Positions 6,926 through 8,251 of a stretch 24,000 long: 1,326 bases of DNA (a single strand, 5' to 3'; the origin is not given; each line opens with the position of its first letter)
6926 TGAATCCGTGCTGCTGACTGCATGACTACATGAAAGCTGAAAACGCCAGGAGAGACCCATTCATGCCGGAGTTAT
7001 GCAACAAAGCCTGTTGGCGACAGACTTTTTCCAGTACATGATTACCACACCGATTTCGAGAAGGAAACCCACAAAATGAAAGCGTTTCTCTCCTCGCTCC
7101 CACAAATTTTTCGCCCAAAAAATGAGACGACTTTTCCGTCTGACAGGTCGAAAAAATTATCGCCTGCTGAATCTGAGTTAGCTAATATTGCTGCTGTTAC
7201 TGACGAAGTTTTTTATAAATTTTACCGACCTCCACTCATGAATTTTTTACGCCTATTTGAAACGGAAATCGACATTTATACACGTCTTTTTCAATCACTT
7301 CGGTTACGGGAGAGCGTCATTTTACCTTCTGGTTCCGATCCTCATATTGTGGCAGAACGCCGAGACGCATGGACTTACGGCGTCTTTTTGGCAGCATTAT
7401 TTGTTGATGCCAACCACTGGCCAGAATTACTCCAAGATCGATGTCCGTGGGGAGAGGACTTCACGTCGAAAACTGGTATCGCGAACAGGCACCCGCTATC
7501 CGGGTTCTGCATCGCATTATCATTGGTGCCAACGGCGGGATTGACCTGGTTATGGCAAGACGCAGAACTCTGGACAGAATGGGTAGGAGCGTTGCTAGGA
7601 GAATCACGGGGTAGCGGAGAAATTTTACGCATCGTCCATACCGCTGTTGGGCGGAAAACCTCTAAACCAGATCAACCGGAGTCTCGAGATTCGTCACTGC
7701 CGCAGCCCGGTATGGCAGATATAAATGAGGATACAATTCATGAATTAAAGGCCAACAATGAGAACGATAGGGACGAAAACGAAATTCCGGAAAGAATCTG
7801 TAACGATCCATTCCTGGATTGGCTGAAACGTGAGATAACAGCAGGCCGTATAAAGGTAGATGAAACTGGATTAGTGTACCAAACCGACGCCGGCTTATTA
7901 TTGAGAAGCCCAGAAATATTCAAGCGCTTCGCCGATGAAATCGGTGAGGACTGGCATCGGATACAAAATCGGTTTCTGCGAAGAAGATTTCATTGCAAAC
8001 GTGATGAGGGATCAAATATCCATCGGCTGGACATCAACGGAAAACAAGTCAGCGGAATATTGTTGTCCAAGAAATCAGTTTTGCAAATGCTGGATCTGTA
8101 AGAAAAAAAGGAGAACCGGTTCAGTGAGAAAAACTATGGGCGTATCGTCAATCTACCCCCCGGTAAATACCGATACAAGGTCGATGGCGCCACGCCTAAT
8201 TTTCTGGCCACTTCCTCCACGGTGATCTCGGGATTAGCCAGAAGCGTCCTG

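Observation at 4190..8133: AT-rich, non-canonical integration/processing module at the end of a GC-rich ICE: mosaic end replacement or nested mobilizable element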

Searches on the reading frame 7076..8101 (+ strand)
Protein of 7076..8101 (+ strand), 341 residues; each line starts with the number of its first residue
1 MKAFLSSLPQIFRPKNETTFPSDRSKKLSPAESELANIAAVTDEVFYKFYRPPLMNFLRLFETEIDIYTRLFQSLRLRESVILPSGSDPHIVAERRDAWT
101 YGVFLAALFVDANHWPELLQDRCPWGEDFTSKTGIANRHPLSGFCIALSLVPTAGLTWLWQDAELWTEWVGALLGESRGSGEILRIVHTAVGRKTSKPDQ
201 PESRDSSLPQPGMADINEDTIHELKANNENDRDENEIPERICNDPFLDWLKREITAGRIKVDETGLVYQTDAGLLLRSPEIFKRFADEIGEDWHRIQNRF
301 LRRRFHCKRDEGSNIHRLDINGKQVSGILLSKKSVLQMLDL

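Call 3: search_protein_families(library=pfam, proteins=[window:7076-8101:+], max_evalue=0.01)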
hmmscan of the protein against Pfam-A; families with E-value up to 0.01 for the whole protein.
window:7076-8101:+ (341 aa): 2 families
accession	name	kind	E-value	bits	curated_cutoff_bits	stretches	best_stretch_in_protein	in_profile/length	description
PF07515.17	TraI_2_C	-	1.8e-15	57.5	27.3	1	245-335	5-111/126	Putative conjugal transfer nickase/helicase TraI C-term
PF07514.17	TraI_2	-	0.002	17.6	23.9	0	73-112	76-115/324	Putative helicase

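Call 5: search_protein_families(library=ncbifam, proteins=[window:7076-8101:+], max_evalue=0.01)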
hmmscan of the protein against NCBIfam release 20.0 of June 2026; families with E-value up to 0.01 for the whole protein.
window:7076-8101:+ (341 aa): 2 families
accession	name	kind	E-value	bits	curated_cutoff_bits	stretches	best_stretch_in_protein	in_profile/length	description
TIGR03760.1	ICE_TraI_Pfluor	equivalog_domain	9.5e-13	48.3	161.4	1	73-193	78-212/218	integrating conjugative element relaxase, PFGI-1 class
NF041494.1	MobH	equivalog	1.4e-11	43.9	200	2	72-113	73-114/340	MobH family relaxase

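Call 12: find_homologous_proteins(query=window:7076-8098:+, max_evalue=0.001)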
Query window:7076-8098:+ (341 aa): 2 proteins with E <= 0.001 among 4408 candidates.
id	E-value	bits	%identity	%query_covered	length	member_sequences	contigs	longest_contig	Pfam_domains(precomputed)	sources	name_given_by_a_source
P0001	5.3e-232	787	100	100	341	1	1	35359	PF07515.18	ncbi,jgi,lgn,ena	-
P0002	3.9e-112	393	85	62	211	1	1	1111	PF07515.18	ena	-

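Call 13: find_encoding_contigs(protein=P0001, flank=10000, max_places=6)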
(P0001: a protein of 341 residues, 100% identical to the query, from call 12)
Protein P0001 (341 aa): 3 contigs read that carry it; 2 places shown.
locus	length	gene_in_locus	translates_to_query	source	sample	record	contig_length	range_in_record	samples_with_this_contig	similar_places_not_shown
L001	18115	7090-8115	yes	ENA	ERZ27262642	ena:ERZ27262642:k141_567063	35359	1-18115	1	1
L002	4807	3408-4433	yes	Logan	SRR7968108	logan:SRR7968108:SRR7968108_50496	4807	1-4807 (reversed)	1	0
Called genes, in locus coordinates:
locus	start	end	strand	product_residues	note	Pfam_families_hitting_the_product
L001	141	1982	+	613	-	PF13424:TPR_12 (faint), PF00515:TPR_1 (faint), PF07719:TPR_2 (faint), PF13371:TPR_9 (faint), PF13181:TPR_8 (faint), PF14559:TPR_19, PF13428:TPR_14 (weak), PF13432:TPR_16 (weak), +5 more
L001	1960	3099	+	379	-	PF13439:Glyco_transf_4, PF13579:Glyco_trans_4_4, PF00534:Glycos_transf_1, PF13692:Glyco_trans_1_4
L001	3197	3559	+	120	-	PF10066:DUF2304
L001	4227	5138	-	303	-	PF13102:Phage_int_SAM_5 (weak), PF00589:Phage_integrase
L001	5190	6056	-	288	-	PF12834:Phage_int_SAM_2, PF12835:Integrase_1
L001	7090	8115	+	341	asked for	PF07515:TraI_2_C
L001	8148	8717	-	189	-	PF00239:Resolvase, PF13565:HTH_32 (weak), PF02796:HTH_7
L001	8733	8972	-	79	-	-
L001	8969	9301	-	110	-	PF14076:DUF4258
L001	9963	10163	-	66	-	-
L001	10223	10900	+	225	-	PF11740:KfrA_N, PF05911:FPP (weak)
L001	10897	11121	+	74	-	-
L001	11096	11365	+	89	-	-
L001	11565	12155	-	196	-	PF04471:Mrr_cat, PF22722:NA-iREase1 (weak), PF01396:Zn_ribbon_Top1 (weak)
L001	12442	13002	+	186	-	-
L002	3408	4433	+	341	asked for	PF07515:TraI_2_C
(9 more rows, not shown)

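Call 14: find_encoding_contigs(protein=P0002, flank=5000, max_places=4)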
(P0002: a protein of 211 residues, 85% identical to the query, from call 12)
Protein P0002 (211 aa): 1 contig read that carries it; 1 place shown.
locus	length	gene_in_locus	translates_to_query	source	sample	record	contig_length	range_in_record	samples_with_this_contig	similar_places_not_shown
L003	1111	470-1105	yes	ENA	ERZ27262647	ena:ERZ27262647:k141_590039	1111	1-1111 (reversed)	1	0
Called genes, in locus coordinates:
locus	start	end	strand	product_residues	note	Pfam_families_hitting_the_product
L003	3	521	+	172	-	?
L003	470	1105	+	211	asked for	PF07515:TraI_2_C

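Call 22: search_protein_representatives(protein=window:7076-8098:+)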
Query: 341 residues. Proteins with E-value up to 0.001 (for the whole library): 430; up to 1e-10: 94; up to 1e-30: 4. The best 150 are listed.
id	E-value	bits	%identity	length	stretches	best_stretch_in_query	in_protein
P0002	1.2e-112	392.9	86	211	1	131-341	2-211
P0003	2.1e-69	250.7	48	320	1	35-334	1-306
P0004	7.3e-60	219.3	39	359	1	33-335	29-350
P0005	1.5e-56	208.4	44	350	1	12-332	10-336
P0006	7.0e-26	107.6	36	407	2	128-332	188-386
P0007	5.3e-22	94.8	32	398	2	140-330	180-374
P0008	1.9e-21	93.0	35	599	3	229-333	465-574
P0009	2.0e-21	92.9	37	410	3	245-330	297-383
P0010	2.6e-19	86.0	29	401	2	98-332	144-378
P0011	4.9e-19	85.1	35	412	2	149-312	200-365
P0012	5.1e-19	85.0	32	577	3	157-329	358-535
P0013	5.6e-19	84.9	39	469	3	243-336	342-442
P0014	1.7e-18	83.3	33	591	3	226-329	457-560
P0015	2.8e-18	82.6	35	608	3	218-335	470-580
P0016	8.9e-18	80.9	35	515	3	234-329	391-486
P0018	1.3e-17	80.4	32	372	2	231-330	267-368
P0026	1.8e-16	76.6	37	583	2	71-190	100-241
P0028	2.7e-16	76.1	33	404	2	149-323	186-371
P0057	2.8e-13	66.1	31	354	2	24-111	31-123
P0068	1.0e-12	64.3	26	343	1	32-332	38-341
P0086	2.1e-11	60.0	26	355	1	33-340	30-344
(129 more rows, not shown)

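Call 39: find_encoding_contigs(protein=P0003, flank=10000, max_places=4)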
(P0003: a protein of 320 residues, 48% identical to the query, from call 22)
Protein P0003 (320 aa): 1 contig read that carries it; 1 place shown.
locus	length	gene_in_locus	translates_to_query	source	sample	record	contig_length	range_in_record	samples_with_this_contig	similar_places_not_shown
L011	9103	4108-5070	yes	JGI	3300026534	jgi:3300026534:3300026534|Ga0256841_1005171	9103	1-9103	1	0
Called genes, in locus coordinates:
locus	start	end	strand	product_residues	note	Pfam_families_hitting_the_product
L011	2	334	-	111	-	?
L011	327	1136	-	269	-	PF01656:CbiA, PF02374:ArsA_ATPase, PF06564:CBP_BcsQ, PF07015:VirC1 (weak), PF09140:MipZ (faint), PF10609:ParA, PF13614:AAA_31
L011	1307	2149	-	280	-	PF13102:Phage_int_SAM_5 (faint), PF00589:Phage_integrase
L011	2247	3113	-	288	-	PF12834:Phage_int_SAM_2, PF12835:Integrase_1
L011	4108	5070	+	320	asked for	PF07515:TraI_2_C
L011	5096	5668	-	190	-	PF00239:Resolvase, PF13565:HTH_32, PF02796:HTH_7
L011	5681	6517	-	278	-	-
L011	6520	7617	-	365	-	PF02086:MethyltransfD12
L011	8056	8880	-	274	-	PF06067:DUF932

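Call 40: find_encoding_contigs(protein=P0004, flank=10000, max_places=4)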
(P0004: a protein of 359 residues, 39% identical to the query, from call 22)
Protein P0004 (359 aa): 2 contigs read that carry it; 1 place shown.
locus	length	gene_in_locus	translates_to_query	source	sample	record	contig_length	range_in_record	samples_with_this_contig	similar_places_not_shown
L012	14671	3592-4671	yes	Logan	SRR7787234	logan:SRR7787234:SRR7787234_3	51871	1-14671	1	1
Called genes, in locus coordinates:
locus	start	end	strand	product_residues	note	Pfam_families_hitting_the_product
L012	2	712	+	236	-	?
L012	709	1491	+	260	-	-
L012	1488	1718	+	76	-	-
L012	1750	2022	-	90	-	-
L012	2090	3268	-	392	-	PF01609:DDE_Tnp_1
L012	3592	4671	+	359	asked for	PF07515:TraI_2_C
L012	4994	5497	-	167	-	PF26343:VapC50_C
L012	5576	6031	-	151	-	PF12728:HTH_17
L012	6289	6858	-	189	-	PF00239:Resolvase, PF02796:HTH_7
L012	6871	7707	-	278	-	-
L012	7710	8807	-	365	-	PF02086:MethyltransfD12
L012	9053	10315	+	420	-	PF00817:IMS, PF11798:IMS_HHH (weak), PF11799:IMS_C, PF13438:DUF4113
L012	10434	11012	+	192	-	PF02586:SRAP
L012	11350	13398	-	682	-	PF01935:DUF87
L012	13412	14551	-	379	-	-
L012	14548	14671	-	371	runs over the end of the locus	PF01555:N6_N4_Mtase (weak)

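Call 41: find_encoding_contigs(protein=P0005, flank=10000, max_places=4)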
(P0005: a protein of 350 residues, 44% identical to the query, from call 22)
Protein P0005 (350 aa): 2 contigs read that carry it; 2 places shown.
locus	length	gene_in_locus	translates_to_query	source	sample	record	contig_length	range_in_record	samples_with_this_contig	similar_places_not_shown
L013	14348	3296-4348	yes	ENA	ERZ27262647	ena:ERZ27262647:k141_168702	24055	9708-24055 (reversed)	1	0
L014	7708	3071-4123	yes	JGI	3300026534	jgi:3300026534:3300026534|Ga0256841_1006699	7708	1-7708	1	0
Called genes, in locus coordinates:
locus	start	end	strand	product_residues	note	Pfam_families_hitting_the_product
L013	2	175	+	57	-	?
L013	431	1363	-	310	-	PF13102:Phage_int_SAM_5 (weak), PF00589:Phage_integrase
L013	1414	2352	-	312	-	PF12834:Phage_int_SAM_2, PF12835:Integrase_1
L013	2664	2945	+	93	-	-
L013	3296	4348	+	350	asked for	PF07515:TraI_2_C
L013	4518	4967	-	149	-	PF00583:Acetyltransf_1, PF13673:Acetyltransf_10, PF13508:Acetyltransf_7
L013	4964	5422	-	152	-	PF01047:MarR (weak), PF12802:MarR_2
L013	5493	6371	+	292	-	PF01063:Aminotran_4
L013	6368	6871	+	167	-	PF05899:Cupin_3 (faint), PF07883:Cupin_2, PF02311:AraC_binding (weak)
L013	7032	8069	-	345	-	-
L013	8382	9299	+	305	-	PF00892:EamA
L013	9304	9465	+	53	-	-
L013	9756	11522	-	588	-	PF00580:UvrD-helicase, PF01443:Viral_helicase1 (faint), PF13245:AAA_19, PF13361:UvrD_C, PF13538:UvrD_C_2 (weak)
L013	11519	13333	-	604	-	PF02463:SMC_N, PF13175:AAA_15, PF13476:AAA_23, PF13175:AAA_15, PF11398:DUF2813, PF13304:AAA_21, PF20469:OLD-like_TOPRIM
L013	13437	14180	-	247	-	PF01863:YgjP-like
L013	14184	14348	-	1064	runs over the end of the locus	PF04313:HSDR_N, PF04851:ResIII, PF18766:SWI2_SNF2, PF22679:T1R_D3-like, PF11867:T1RH-like_C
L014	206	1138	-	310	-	PF13102:Phage_int_SAM_5 (weak), PF00589:Phage_integrase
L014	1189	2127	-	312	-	PF12834:Phage_int_SAM_2, PF12835:Integrase_1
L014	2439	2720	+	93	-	-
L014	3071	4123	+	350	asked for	PF07515:TraI_2_C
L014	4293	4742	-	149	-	PF00583:Acetyltransf_1, PF13673:Acetyltransf_10, PF13508:Acetyltransf_7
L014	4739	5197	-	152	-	PF01047:MarR (weak), PF12802:MarR_2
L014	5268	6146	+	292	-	PF01063:Aminotran_4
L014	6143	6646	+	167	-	PF05899:Cupin_3 (faint), PF07883:Cupin_2, PF02311:AraC_binding (weak)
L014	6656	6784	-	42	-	-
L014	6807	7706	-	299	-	?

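Call 53: find_encoding_contigs(protein=P0068, flank=8000, max_places=3)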
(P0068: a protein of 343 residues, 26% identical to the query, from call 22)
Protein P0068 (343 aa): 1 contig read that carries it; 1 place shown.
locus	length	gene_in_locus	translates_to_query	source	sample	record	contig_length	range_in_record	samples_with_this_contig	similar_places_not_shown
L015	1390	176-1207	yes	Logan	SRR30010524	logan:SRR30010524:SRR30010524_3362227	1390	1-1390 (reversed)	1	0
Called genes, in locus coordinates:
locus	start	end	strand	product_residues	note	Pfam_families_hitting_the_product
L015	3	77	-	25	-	?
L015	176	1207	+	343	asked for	PF07515:TraI_2_C (faint)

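Call 54: find_encoding_contigs(protein=P0006, flank=8000, max_places=3)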
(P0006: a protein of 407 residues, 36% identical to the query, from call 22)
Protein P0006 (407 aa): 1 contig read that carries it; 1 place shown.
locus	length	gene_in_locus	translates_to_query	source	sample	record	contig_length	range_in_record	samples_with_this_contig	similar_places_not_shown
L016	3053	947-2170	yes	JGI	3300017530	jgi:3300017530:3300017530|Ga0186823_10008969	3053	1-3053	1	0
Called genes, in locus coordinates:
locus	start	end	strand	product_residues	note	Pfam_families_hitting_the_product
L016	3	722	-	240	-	?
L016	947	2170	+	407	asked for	PF07514:TraI_2, PF07515:TraI_2_C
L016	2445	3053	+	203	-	?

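Call 55: find_encoding_contigs(protein=P0009, flank=8000, max_places=3)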
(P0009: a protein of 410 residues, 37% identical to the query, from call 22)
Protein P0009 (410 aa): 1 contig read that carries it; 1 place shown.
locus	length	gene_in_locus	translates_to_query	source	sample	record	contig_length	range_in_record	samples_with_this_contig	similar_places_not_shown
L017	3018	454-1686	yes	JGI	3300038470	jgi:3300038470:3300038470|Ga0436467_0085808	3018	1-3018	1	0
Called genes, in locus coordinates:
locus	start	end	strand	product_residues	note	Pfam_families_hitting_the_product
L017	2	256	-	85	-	?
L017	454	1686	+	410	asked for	PF07514:TraI_2, PF07515:TraI_2_C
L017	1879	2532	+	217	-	PF00072:Response_reg, PF00196:GerE, PF08281:Sigma70_r4_2, PF13384:HTH_23 (weak)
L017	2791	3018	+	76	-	?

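Call 59: find_related_loci(query=A4, collection=genome_contigs, flank=10000)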
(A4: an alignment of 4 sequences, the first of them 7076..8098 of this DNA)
Query A4 (341 aa) in genome_contigs; peptide patterns used: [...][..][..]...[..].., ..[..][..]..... (x = any residue, [..] = any of these).
75 stretches matched a pattern, but none encodes a relative of the query by tblastn (E <= 1e-3).

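Call 64: search_protein_families(library=ncbifam, proteins=[P0003, P0005, P0006, P0009, P0028, P0018, P0057, P0086, P0026, P0007], max_evalue=0.001)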
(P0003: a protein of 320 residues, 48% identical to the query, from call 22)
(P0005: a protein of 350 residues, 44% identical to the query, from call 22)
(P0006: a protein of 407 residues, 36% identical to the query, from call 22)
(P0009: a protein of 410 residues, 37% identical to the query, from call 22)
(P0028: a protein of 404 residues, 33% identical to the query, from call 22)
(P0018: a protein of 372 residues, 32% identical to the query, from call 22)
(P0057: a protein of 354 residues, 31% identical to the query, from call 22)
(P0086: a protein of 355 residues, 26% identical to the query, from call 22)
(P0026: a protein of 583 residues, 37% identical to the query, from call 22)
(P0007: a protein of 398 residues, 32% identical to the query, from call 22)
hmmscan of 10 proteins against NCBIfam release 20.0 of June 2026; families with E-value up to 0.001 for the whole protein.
P0003 (320 aa): 2 families
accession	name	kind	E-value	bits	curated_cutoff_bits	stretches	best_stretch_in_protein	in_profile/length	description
TIGR03760.1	ICE_TraI_Pfluor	equivalog_domain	1.2e-11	44.6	161.4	1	41-91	76-126/218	integrating conjugative element relaxase, PFGI-1 class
NF041494.1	MobH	equivalog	2.1e-08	33.5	200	1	42-93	73-124/340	MobH family relaxase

P0005 (350 aa): 2 families
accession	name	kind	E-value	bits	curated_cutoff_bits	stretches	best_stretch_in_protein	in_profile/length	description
TIGR03760.1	ICE_TraI_Pfluor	equivalog_domain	7.2e-15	55.2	161.4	2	63-111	73-121/218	integrating conjugative element relaxase, PFGI-1 class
NF041494.1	MobH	equivalog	5e-12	45.4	200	1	134-288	173-283/340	MobH family relaxase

P0006 (407 aa): 2 families
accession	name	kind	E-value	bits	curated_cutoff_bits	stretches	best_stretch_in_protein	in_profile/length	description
TIGR03760.1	ICE_TraI_Pfluor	equivalog_domain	2.5e-45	154.8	161.4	1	36-252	4-212/218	integrating conjugative element relaxase, PFGI-1 class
NF041494.1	MobH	equivalog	1.3e-31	109.8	200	1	37-335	3-283/340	MobH family relaxase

P0009 (410 aa): 2 families
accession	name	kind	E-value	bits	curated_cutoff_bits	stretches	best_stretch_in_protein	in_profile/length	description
NF041494.1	MobH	equivalog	5e-36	124.3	200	1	15-334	2-280/340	MobH family relaxase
TIGR03760.1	ICE_TraI_Pfluor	equivalog_domain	5e-35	121.1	161.4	1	32-228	22-213/218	integrating conjugative element relaxase, PFGI-1 class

P0028 (404 aa): 2 families
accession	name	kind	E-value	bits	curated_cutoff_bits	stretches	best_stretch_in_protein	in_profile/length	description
TIGR03760.1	ICE_TraI_Pfluor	equivalog_domain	2.6e-30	105.7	161.4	1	16-229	2-211/218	integrating conjugative element relaxase, PFGI-1 class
NF041494.1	MobH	equivalog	5.6e-30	104.4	200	1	20-335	4-283/340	MobH family relaxase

P0018 (372 aa): 2 families
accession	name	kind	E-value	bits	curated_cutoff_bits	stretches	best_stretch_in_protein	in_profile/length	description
TIGR03760.1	ICE_TraI_Pfluor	equivalog_domain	5e-23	81.9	161.4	1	21-208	2-196/218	integrating conjugative element relaxase, PFGI-1 class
NF041494.1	MobH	equivalog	1.9e-12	46.8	200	1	85-219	72-214/340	MobH family relaxase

P0057 (354 aa): 2 families
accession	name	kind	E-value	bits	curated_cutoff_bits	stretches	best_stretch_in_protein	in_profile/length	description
TIGR03760.1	ICE_TraI_Pfluor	equivalog_domain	1.7e-19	70.4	161.4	1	19-220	2-209/218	integrating conjugative element relaxase, PFGI-1 class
NF041494.1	MobH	equivalog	2.7e-15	56.1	200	1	84-220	73-215/340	MobH family relaxase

P0086 (355 aa): 2 families
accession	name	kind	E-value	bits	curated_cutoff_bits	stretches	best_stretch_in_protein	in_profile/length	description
NF041494.1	MobH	equivalog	1.7e-10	40.3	200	1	19-119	8-117/340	MobH family relaxase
TIGR03760.1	ICE_TraI_Pfluor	equivalog_domain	7.1e-10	38.9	161.4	1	26-115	19-117/218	integrating conjugative element relaxase, PFGI-1 class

P0026 (583 aa): 2 families
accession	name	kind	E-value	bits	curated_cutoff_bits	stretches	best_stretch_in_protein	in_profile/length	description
NF041494.1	MobH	equivalog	2.4e-106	355.5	200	1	29-371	3-340/340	MobH family relaxase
TIGR03760.1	ICE_TraI_Pfluor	equivalog_domain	2.4e-66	223.5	161.4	1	30-250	6-218/218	integrating conjugative element relaxase, PFGI-1 class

P0007 (398 aa): 2 families
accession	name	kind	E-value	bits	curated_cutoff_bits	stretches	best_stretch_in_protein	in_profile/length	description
NF041494.1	MobH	equivalog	6.9e-63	212.6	200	1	18-324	3-285/340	MobH family relaxase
TIGR03760.1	ICE_TraI_Pfluor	equivalog_domain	5.2e-60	202.8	161.4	1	16-236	3-216/218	integrating conjugative element relaxase, PFGI-1 class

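Call 66: search_solved_structures(query=A3, max_evalue=0.01, show_alignments=2)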
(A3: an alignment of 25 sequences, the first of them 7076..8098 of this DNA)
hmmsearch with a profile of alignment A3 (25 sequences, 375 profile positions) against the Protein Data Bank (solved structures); distinct sequences matched with E-value up to 0.01: 2.
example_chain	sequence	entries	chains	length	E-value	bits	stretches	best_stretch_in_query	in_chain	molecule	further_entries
3kq5_A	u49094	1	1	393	7.5e-33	117.4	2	110-311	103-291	Hypothetical cytosolic protein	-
2ipq_X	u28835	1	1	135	4.2e-10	42.6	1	261-372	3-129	Hypothetical protein STY4665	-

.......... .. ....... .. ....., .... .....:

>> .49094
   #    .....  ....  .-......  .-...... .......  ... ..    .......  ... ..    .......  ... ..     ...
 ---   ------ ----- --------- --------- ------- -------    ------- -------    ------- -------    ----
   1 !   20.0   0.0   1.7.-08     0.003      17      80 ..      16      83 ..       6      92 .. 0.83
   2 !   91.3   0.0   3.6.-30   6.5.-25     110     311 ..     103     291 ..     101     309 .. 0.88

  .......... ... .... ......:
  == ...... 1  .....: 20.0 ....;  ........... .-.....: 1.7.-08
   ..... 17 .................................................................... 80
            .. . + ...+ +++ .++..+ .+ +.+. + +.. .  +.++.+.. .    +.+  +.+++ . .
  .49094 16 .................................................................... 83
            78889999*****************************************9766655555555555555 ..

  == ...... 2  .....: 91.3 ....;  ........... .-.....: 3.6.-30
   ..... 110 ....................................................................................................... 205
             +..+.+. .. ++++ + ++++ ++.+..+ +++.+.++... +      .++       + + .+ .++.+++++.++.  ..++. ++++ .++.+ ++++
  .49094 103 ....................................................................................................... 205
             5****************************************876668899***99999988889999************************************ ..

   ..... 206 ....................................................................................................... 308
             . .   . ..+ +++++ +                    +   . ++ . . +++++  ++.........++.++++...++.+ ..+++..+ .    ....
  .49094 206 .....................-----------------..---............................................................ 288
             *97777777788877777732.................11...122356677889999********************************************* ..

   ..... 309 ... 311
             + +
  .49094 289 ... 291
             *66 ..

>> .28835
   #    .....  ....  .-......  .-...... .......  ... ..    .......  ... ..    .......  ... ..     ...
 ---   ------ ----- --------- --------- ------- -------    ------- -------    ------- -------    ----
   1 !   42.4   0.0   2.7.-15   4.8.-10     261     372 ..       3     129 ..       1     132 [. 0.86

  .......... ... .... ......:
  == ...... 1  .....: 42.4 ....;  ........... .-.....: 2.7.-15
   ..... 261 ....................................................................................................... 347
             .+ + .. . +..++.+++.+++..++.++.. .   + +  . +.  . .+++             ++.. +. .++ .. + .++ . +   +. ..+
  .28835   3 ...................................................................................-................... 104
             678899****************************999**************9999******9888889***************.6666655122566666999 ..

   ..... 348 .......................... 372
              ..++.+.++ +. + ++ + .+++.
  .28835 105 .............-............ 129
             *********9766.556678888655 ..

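Call 68: search_dna_similar(query=window:7076-8098:+, collection=plasmids, mode=protein, max_rows=30, max_evalue=0.001)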
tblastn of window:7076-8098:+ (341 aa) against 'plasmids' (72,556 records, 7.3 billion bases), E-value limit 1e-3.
Records with a match: 5; places in all: 5; records where one place covers at least 80% of the query: 0.
Best place of each record, by identity: <60% 5.
By first word of the organism name: Stutzerimonas 2; Klebsiella 1; Ralstonia 1; Aeromonas 1.
By predicted mobility (MOB-suite, as given by PLSDB): non-mobilizable 4; conjugative 1.
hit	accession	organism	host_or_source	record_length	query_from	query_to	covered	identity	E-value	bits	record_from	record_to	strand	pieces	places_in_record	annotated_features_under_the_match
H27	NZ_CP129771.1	Klebsiella pneumoniae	Homo sapiens,whole organism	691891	65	335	79%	22.3%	3e-7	60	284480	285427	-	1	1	TraI domain-containing protein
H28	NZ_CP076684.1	Stutzerimonas zhaodongensis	isolated microorganism,Ocean water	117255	199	340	42%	25.0%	2e-4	51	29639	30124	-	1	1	mobH: MobH family relaxase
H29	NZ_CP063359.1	Stutzerimonas stutzeri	Homo sapiens,Cerebrospinal ...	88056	74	187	33%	27.3%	1e-3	49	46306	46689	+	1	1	mobH: MobH family relaxase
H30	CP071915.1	Ralstonia solanacearum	Pogostemon cablin,Single strain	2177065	245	336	27%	29.6%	2e-4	51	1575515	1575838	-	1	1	TraI domain-containing protein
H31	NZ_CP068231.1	Aeromonas caviae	combined sewer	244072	246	335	26%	30.2%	4e-4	50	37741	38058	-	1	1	mobH: MobH family relaxase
